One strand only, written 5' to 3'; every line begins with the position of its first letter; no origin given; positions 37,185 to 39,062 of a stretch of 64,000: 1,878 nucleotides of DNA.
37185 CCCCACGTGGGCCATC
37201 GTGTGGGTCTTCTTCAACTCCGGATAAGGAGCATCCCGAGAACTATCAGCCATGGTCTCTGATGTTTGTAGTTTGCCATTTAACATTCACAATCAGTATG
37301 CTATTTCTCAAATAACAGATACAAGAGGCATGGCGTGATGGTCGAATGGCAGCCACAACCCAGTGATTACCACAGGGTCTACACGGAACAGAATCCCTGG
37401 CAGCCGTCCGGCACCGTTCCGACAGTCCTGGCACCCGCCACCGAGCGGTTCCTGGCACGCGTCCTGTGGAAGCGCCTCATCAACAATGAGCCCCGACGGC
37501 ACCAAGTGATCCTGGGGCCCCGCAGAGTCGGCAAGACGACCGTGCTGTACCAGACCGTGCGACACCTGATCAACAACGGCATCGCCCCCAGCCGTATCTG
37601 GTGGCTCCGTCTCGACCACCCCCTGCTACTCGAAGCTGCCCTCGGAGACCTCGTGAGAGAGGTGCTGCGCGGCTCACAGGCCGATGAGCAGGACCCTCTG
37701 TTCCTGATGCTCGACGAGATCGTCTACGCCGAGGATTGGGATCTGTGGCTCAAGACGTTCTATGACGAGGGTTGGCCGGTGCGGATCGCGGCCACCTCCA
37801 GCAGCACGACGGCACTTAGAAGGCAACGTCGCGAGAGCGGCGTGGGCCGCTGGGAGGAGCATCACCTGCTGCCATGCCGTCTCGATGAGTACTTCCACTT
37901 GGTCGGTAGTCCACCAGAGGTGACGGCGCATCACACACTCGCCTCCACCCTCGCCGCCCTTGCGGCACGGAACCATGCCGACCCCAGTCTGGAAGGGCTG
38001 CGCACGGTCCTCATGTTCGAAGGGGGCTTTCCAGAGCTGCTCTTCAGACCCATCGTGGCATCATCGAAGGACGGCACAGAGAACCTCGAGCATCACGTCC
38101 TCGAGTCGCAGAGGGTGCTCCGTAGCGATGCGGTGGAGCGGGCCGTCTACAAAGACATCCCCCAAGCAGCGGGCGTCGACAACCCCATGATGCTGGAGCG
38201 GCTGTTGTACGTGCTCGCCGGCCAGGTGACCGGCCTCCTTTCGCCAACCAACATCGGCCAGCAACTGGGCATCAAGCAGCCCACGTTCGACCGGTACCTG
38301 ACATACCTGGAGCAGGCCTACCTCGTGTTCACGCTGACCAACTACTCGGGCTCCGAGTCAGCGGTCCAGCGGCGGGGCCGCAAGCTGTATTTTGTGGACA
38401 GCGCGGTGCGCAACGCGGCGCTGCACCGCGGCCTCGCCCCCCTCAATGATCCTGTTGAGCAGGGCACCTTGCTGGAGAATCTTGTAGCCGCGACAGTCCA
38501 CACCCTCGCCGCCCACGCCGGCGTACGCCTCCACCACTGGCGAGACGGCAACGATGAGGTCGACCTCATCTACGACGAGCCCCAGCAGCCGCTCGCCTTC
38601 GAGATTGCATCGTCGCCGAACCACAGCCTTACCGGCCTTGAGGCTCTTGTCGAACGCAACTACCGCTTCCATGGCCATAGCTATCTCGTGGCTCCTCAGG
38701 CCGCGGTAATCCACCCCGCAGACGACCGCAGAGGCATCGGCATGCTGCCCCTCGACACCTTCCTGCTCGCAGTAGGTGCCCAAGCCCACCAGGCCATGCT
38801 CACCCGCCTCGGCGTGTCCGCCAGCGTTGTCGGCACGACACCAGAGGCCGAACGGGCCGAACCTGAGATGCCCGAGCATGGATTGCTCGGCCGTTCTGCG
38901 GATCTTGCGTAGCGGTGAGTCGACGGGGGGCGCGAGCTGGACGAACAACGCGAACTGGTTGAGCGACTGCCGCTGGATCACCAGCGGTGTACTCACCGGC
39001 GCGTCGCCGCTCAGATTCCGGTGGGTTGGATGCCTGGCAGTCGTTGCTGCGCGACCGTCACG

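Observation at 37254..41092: Lower-GC 3.8-kb island: AAA/DUF4143 ATPase + class II Fic + VapBC, a candidate defence / abortive-infection module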

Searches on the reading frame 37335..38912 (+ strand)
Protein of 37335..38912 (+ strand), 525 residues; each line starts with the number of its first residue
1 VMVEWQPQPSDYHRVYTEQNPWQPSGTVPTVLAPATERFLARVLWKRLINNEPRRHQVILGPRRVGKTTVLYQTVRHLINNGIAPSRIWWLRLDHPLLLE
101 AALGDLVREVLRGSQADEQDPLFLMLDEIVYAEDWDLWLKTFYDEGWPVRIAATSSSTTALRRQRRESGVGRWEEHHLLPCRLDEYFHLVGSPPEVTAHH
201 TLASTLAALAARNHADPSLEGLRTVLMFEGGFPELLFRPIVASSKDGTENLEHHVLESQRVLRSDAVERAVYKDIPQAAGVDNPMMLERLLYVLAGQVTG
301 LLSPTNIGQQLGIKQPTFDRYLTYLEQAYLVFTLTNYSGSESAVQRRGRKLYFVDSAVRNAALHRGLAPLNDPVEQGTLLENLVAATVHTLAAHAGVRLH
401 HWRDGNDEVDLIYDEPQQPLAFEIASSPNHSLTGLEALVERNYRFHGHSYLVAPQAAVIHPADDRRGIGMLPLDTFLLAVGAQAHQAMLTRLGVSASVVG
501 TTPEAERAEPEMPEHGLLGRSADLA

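Call 3: search_protein_families(library=pfam, proteins=[window:37335-38912:+], max_evalue=0.01)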
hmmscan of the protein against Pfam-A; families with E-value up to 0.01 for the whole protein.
window:37335-38912:+ (525 aa): 3 families
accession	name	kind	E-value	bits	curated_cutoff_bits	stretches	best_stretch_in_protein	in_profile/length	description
PF13635.12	DUF4143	-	3.9e-28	98.6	28.1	1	273-426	2-159/160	Domain of unknown function (DUF4143)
PF13173.12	AAA_14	-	9.3e-24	84.3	27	1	56-186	4-128/129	AAA domain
PF01637.24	ATPase_2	-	0.0023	18.2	33.2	1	47-80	13-46/225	ATPase domain predominantly from Archaea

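Call 4: search_protein_families(library=padloc, proteins=[window:37335-38912:+], max_evalue=0.01)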
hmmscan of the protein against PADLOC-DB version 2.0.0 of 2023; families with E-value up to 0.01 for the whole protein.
window:37335-38912:+ (525 aa): 7 families
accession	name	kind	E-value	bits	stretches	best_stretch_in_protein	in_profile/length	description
PDLC04789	PDC-S01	-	7e-43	145.1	1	52-431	15-345/375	-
PDLC04787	PDC-S01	-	3.5e-40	136.1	1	56-430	29-361/412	-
PDLC04790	PDC-S01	-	2.8e-36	123.2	1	57-442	30-386/422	-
PDLC04791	PDC-S01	-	1.5e-33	114.1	2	259-442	181-367/395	-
PDLC04788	PDC-S01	-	5.9e-14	49.8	1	50-442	15-398/448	-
PDLC04786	PDC-S01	-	7.7e-12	42.7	2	51-235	17-199/439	-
PDLC04282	PDC-M02A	-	0.0048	14.5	1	370-411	12-53/182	-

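Call 5: search_protein_families(library=ncbifam, proteins=[window:37335-38912:+], max_evalue=0.01)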
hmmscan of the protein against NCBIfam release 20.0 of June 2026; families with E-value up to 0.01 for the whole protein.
window:37335-38912:+ (525 aa): 0 families

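Call 20: find_homologous_proteins(query=window:37335-38912:+, max_evalue=1e-10)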
Query window:37335-38912:+ (525 aa): 1357 proteins with E <= 1e-10 among 8000 candidates; the best 120 are listed.
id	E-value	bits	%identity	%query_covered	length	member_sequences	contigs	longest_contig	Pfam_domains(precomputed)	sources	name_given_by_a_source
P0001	0.0e+0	1192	100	100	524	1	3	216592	PF13173.13,PF13635.13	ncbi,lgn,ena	-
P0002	1.8e-291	985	88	94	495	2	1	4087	PF13173.13,PF13635.13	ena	-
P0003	1.4e-275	933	80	100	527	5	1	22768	PF13173.13,PF13635.13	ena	-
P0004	2.9e-272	922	81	95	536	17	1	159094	PF13173.13,PF13635.13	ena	-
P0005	2.8e-270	915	79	99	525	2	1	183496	PF13173.13,PF13635.13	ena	-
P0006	3.4e-270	915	82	94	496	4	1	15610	PF13173.13,PF13635.13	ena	-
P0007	7.7e-270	914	77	100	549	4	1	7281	PF13173.13,PF13635.13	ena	-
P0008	6.6e-269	911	81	95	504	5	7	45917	PF13173.13,PF13635.13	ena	-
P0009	1.6e-268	910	82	94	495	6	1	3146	PF13173.13,PF13635.13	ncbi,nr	ncbi:MAG: ATP-binding protein [Acidimicrobiia bacterium]|nr:ATP-binding protein [Acidimicrobiia bact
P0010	3.5e-266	902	76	99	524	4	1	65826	PF13173.13,PF13635.13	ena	-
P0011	2.3e-265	899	82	94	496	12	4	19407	PF13173.13,PF13635.13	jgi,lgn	-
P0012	5.3e-265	898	81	94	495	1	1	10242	PF13173.13,PF13635.13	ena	-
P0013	4.2e-263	892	81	94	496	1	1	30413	PF13173.13,PF13635.13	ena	-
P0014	1.2e-261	887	81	94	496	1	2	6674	PF13173.13,PF13635.13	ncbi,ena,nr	ncbi:MAG: ATP-binding protein [Acidimicrobiaceae bacterium]|nr:ATP-binding protein [Acidimicrobiacea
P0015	4.3e-261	885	79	94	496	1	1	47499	PF13173.13,PF13635.13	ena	-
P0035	3.8e-251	852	75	94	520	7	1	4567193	PF13173.13,PF13635.13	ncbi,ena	-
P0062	1.8e-209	715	64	94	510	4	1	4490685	PF13173.13,PF13635.13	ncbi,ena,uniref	ncbi:ATP-binding protein [Candidatus Poriferisodalis sp.]|uniref:ATP-binding protein n=1 Tax=Candida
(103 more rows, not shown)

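Call 21: find_related_loci(query=window:37335-38912:+, collection=metagenome_contigs, flank=8000)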
Query window:37335-38912:+ (525 aa) in metagenome_contigs; peptide patterns used: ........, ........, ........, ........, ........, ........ (x = any residue, [..] = any of these).
143 stretches matched a pattern; 31 encode a relative of the query (tblastn E <= 1e-3); 31 distinct loci.
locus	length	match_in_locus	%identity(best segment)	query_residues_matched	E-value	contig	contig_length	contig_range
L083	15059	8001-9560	78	2-496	0e+0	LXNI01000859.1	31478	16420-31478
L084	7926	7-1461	64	5-493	0e+0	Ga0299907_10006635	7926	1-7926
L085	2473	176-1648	62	2-496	0e+0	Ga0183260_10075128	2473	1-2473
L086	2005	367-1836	62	2-495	0e+0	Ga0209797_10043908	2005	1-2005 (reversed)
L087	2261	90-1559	62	2-495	0e+0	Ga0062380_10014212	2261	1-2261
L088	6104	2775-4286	60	2-509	0e+0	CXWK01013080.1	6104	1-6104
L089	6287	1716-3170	62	5-493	0e+0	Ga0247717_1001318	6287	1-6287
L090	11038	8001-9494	61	2-503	0e+0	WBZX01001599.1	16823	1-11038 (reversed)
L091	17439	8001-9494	61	2-503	0e+0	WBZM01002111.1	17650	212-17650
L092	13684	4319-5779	63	5-495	0e+0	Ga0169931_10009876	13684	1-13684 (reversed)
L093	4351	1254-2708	64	5-493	0e+0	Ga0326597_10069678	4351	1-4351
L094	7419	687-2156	64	2-495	0e+0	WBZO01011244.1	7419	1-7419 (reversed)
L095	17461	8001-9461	62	2-492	0e+0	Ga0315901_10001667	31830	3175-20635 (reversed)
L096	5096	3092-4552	62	2-492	0e+0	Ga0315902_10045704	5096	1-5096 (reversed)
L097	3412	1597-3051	64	5-493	0e+0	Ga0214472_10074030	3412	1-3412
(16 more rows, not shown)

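Call 31: search_solved_structures(query=window:37335-38912:+, max_evalue=0.01)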
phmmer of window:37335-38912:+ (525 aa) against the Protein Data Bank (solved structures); distinct sequences matched with E-value up to 0.01: 0.

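Call 39: search_protein_families(library=pfam, alignment_id=A1, max_evalue=0.0001)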
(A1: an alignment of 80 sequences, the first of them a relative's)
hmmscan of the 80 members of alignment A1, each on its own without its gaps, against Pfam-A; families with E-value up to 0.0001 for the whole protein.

A. member 1, L084:1558-2688:+ (377 aa): 2 families
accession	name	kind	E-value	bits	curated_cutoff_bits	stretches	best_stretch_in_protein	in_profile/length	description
PF07929.16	PRiA4_ORF3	-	1.7e-68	230.1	26.6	1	191-359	2-172/173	Plasmid pRiA4b ORF-3-like protein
PF22016.2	DUF6933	-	9.5e-26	90.9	27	1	4-153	2-156/157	Domain of unknown function (DUF6933)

B. families by the number of members that match (of 80 scanned): 50 families (the first 25 are shown)
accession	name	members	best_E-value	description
PF07929.16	PRiA4_ORF3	4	1.7e-68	Plasmid pRiA4b ORF-3-like protein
PF22016.2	DUF6933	3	1.5e-30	Domain of unknown function (DUF6933)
PF07228.17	SpoIIE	2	3.8e-40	Stage II sporulation protein E (SpoIIE)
PF13635.12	DUF4143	2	3.1e-34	Domain of unknown function (DUF4143)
PF13560.12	HTH_31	2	3e-11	Helix-turn-helix domain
PF01381.28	HTH_3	2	1.7e-10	Helix-turn-helix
PF01790.23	LGT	1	2.6e-63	Prolipoprotein diacylglyceryl transferase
PF06616.17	BsuBI_PstI_RE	1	4.1e-63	BsuBI/PstI restriction endonuclease domain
PF01610.23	DDE_Tnp_ISL3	1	5.2e-49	Transposase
PF17728.7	BsuBI_PstI_RE_N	1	6.6e-49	BsuBI/PstI restriction endonuclease HTH domain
PF01914.23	MarC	1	1.3e-42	MarC family integral membrane protein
PF25390.1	WD40_RLD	1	8.9e-41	RCC1-like domain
PF02687.27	FtsX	1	1.2e-39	FtsX-like permease C-terminal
PF21321.3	HTH_66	1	3.8e-35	Putative DNA-binding HTH domain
PF13540.12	RCC1_2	1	2.1e-32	Regulator of chromosome condensation (RCC1) repeat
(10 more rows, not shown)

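Call 48: find_encoding_contigs(protein=P0035, flank=6000, max_places=3)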
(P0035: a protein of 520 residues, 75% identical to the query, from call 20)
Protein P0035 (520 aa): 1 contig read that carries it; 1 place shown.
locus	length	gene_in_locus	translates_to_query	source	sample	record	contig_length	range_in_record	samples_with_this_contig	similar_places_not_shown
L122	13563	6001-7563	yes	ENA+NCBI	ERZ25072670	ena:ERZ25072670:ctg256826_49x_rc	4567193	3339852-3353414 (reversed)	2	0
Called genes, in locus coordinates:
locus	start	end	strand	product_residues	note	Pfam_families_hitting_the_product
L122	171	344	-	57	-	-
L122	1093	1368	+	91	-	-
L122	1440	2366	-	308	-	PF00296:Bac_luciferase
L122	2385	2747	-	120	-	PF00903:Glyoxalase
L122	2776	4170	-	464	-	PF22039:HUTI_composite_bact (weak), PF01979:Amidohydro_1, PF07969:Amidohydro_3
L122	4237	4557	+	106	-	-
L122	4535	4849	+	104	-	-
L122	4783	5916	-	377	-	PF08100:Dimerisation, PF00891:Methyltransf_2, PF08241:Methyltransf_11, PF13649:Methyltransf_25, PF13847:Methyltransf_31 (weak)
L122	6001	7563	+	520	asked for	PF13173:AAA_14, PF13635:DUF4143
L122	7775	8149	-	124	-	-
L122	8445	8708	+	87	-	PF02604:PhdYeFM_antitox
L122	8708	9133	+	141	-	PF01850:PIN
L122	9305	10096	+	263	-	PF00561:Abhydrolase_1, PF12146:Hydrolase_4, PF12697:Abhydrolase_6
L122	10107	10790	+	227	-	PF09365:DUF2461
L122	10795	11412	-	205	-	PF00440:TetR_N, PF02909:TetR_C_1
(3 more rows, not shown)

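Call 49: find_encoding_contigs(protein=P0062, flank=6000, max_places=3)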
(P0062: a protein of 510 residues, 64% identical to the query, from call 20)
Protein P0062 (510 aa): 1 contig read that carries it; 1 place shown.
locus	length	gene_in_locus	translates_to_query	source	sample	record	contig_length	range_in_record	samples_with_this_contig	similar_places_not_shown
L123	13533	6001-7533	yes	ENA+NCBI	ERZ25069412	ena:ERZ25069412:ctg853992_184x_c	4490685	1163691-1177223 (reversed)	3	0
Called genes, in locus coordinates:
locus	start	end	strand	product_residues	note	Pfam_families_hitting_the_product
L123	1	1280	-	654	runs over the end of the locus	PF00270:DEAD, PF04851:ResIII (weak), PF00271:Helicase_C, PF16124:RecQ_Zn_bind (weak), PF00156:Pribosyltran (faint)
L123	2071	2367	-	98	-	-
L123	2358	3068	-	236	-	-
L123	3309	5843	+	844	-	PF02515:CoA_transf_3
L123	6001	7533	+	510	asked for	PF13173:AAA_14, PF13635:DUF4143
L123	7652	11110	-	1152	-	PF18731:HEPN_Swt1, PF04465:DUF499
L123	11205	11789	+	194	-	PF01936:NYN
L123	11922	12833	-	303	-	-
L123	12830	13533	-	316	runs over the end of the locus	PF13276:HTH_21, PF00665:rve, PF13683:rve_3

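Call 68: predict_structure(alignment_id=A5)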
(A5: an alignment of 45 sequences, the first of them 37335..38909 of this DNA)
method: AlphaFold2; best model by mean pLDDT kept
length: 525 residues; sequences in the alignment: 45
mean_pLDDT: 74.1   pTM: 0.78
mean pLDDT of the five models: 74.1, 70.0, 68.2, 64.0, 61.5
residues with pLDDT >= 90: 105; 70-90: 225; 50-70: 147; < 50: 48
segments of 3 or more residues with pLDDT < 50: 1-3, 136-141, 167-171, 241-243, 500-525
pLDDT, mean of each block of 10 residues (from residue 1): 66 83 89 79 79 57 67 89 89 74 73 80 74 48 61 61 50 61 81 80 93 78 84 64 55 82 61 57 68 68 61 64 67 68 64 81 81 87 91 89 89 93 93 95 95 93 94 94 89 67 38 31 32
secondary structure, 60 per line:
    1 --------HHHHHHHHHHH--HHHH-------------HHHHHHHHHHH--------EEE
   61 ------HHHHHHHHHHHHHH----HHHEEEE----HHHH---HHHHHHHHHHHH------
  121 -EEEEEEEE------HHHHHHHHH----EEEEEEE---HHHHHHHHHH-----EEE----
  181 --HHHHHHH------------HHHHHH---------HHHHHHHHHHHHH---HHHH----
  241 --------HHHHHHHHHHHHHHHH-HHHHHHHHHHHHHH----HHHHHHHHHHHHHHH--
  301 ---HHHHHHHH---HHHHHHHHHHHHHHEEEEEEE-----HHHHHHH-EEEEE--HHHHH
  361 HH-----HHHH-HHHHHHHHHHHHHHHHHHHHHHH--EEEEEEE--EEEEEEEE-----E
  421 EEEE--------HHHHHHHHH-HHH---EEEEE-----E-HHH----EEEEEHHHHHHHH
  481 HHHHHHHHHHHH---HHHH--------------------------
elements in order: H9-19 H22-25 H39-49 E58-60 H67-80 E88-91 H96-99 H103-114 E122-129 H136-144 E149-155 H159-168 E174-176 H183-189 H202-207 H217-229 H233-236 H249-264 H266-279 H284-298 H304-311 H315-328 E329-335 H341-347 E349-353 H356-362 H368-371 H373-395 E398-404 E407-414 E420-424 H433-441 E449-453 E468-472 H473-492 H496-499

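Call 71: fold_search(model_id=the predicted structure, library=pdb)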
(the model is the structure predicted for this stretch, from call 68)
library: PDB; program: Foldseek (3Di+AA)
matches with E <= 10: 918; with E <= 0.001: 84
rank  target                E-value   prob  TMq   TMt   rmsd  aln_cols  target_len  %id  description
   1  5juy_A                1.2e-05  1.00  0.30  0.16  12.1       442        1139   12  Active human apoptosome with procaspase-9 (released 2016-10-19)
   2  5juy_B                1.4e-05  1.00  0.30  0.15  14.4       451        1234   12  Active human apoptosome with procaspase-9 (released 2016-10-19)
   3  2v1u_A                1.8e-05  1.00  0.26  0.32  12.1       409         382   16  STRUCTURE OF THE AEROPYRUM PERNIX ORC1 PROTEIN IN COMPLEX WITH DNA (released 2007-09-18)
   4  3shf                  2.0e-05  1.00  0.26  0.14  19.7       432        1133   13  Crystal structure of the R265S mutant of full-length murine Apaf-1 (released 2011-08-24)
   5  2qby_A                4.6e-05  1.00  0.28  0.36  10.8       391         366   16  Crystal structure of a heterodimer of Cdc6/Orc1 initiators bound to origin DNA (from S. solfataricus) (released 2007-09-11)
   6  6vvo_D                6.9e-05  1.00  0.25  0.36  11.8       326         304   13  Structure of the human clamp loader (Replication Factor C, RFC) bound to the sliding clamp (Proliferating Cell Nuclear (released 2020-02-26)
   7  3pvs_A                6.9e-05  0.99  0.19  0.23  20.2       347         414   12  Structure and biochemical activities of Escherichia coli MgsA (released 2011-02-02)
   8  2qby_B                8.1e-05  1.00  0.29  0.38  12.0       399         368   13  Crystal structure of a heterodimer of Cdc6/Orc1 initiators bound to origin DNA (from S. solfataricus) (released 2007-09-11)
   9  8gj0_B                8.5e-05  1.00  0.23  0.29  15.5       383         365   14  E. coli clamp loader with open clamp on primed template DNA (form 1) (released 2024-03-27)
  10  8dr0_D                9.0e-05  1.00  0.27  0.38  13.8       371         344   14  Closed state of RFC:PCNA bound to a 3' ss/dsDNA junction (released 2022-08-24)
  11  7uiv_F                9.5e-05  1.00  0.24  0.23  12.1       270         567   14  ClpAP complex bound to ClpS N-terminal extension, class IIa (released 2022-11-09)
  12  8xuq_A                9.5e-05  0.99  0.22  0.15  17.7       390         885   13  Cryo-EM structure of tomato NRC2 tetramer (released 2024-05-22)
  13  8dr4_D                1.3e-04  1.00  0.29  0.41  11.6       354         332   15  Open state of RFC:PCNA bound to a 3' ss/dsDNA junction (DNA2) without NTD (released 2022-08-17)
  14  5ofo_A                1.4e-04  0.98  0.26  0.20  26.8       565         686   12  Cryo EM structure of the E. coli disaggregase ClpB (BAP form, DWB mutant), in the ATPgammaS state, bound to the model  (released 2017-08-16)
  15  6uqe_B                1.6e-04  1.00  0.26  0.24  15.0       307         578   16  ClpA/ClpP Disengaged State bound to RepA-GFP (released 2020-04-22)
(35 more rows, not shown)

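Call 85: find_related_loci(query=window:37335-38912:+, collection=viral_contigs, flank=6000)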
Query window:37335-38912:+ (525 aa) in viral_contigs; peptide patterns used: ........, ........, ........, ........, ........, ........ (x = any residue, [..] = any of these).
1 stretches matched a pattern; 1 encode a relative of the query (tblastn E <= 1e-3); 1 distinct loci.
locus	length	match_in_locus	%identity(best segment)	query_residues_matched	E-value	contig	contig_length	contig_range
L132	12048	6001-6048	69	127-142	1e-4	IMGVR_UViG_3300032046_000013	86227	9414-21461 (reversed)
